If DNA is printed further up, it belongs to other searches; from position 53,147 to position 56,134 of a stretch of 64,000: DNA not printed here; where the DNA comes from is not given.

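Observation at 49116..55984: Accessory locus of GLPGLI paralogues, small two-Cys secreted proteins and a plug-plus-barrel outer-membrane protein: candidate uncharacterised envelope system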

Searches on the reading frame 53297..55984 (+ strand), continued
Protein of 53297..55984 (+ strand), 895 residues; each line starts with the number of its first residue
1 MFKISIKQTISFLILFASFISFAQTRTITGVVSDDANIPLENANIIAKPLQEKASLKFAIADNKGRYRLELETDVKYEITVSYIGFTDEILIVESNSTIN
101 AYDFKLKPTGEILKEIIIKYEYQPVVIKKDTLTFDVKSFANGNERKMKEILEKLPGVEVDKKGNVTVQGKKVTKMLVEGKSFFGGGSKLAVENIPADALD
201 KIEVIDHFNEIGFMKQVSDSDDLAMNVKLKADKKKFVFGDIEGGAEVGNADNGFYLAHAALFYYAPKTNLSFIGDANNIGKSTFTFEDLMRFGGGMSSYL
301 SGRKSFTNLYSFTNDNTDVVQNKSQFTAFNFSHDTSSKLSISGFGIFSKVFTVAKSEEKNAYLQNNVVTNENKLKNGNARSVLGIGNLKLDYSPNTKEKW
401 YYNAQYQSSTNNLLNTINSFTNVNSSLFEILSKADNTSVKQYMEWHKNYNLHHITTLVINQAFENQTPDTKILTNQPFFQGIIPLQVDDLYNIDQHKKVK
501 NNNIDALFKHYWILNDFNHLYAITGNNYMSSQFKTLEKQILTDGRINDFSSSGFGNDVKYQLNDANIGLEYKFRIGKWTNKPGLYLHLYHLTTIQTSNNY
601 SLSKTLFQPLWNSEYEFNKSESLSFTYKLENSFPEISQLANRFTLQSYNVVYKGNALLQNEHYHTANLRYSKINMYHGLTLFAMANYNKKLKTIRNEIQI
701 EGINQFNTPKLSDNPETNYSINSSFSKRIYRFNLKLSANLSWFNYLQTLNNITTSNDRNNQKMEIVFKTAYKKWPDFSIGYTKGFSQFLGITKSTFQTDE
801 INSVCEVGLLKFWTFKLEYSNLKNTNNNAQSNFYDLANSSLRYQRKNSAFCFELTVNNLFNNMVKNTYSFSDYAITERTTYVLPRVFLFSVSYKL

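Call 73: fold_search(model_id=the predicted structure, library=pdb)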
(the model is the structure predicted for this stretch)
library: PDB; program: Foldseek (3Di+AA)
matches with E <= 10: 782; with E <= 0.001: 132
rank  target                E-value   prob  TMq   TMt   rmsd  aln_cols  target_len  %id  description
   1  1kmp                  4.6e-08  1.00  0.25  0.31  15.1       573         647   10  Crystal structure of the Outer Membrane Transporter FecA Complexed with Ferric Citrate (released 2002-03-06)
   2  9a3c_MODEL_1_A        1.1e-07  1.00  0.22  0.25  19.5       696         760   10  Model of E. coli Fiu by in-cell photo-crosslinking MS and deep learning (released 2023-02-24)
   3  1kmo                  1.8e-07  1.00  0.29  0.36  14.8       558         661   11  Crystal structure of the Outer Membrane Transporter FecA (released 2002-03-06)
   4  8p97_A                2.1e-07  1.00  0.24  0.31  16.1       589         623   12  BtuB3G3 bound to cyanocobalamin with disordered EL8 (released 2023-08-16)
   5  8a60_A                3.7e-07  1.00  0.23  0.28  17.2       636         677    9  Crystal structure of FhuA in complex with the superinfection exclusion lipoprotein Llp (released 2022-10-05)
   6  1po3_B                4.1e-07  1.00  0.24  0.30  14.8       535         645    9  Crystal structure of ferric citrate transporter FecA in complex with ferric citrate (released 2003-11-18)
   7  2o5p_B                4.9e-07  1.00  0.22  0.24  18.5       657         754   11  Crystal structure of the full length ferric pyoverdine outer membrane receptor FpvA of Pseudomonas aeruginosa in its a (released 2007-10-30)
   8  1xkw                  5.1e-07  1.00  0.21  0.26  17.6       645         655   12  Pyochelin outer membrane receptor FptA from Pseudomonas aeruginosa (released 2005-10-04)
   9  6e4v                  5.6e-07  1.00  0.22  0.27  18.1       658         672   11  The Crystal Structure of FhuE from E. coli in complex with its substrate Coprogen (released 2019-04-10)
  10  1ujw_A                6.4e-07  1.00  0.22  0.31  12.6       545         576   10  Structure of the complex between BtuB and Colicin E3 Receptor binding domain (released 2003-11-25)
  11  9a31_MODEL_1_A        8.1e-07  1.00  0.23  0.26  15.9       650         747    8  Model of E. coli fhuA by in-cell photo-crosslinking MS and deep learning (released 2023-02-24)
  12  1qjq_A                9.7e-07  1.00  0.21  0.26  18.6       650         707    9  FERRIC HYDROXAMATE RECEPTOR FROM ESCHERICHIA COLI (FHUA) (released 2000-06-05)
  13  2grx_B                1.2e-06  1.00  0.22  0.26  18.1       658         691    9  Crystal structure of TonB in complex with FhuA, E. coli outer membrane receptor for ferrichrome (released 2006-06-13)
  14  6h7v_A                1.3e-06  1.00  0.22  0.26  16.1       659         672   10  Crystal structure of BauA, the Ferric preacinetobactin receptor from Acinetobacter baumannii (released 2018-10-10)
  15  2grx_A                1.4e-06  1.00  0.22  0.26  18.1       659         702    9  Crystal structure of TonB in complex with FhuA, E. coli outer membrane receptor for ferrichrome (released 2006-06-13)
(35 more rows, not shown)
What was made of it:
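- All top structural matches are TBDTs (call 73).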
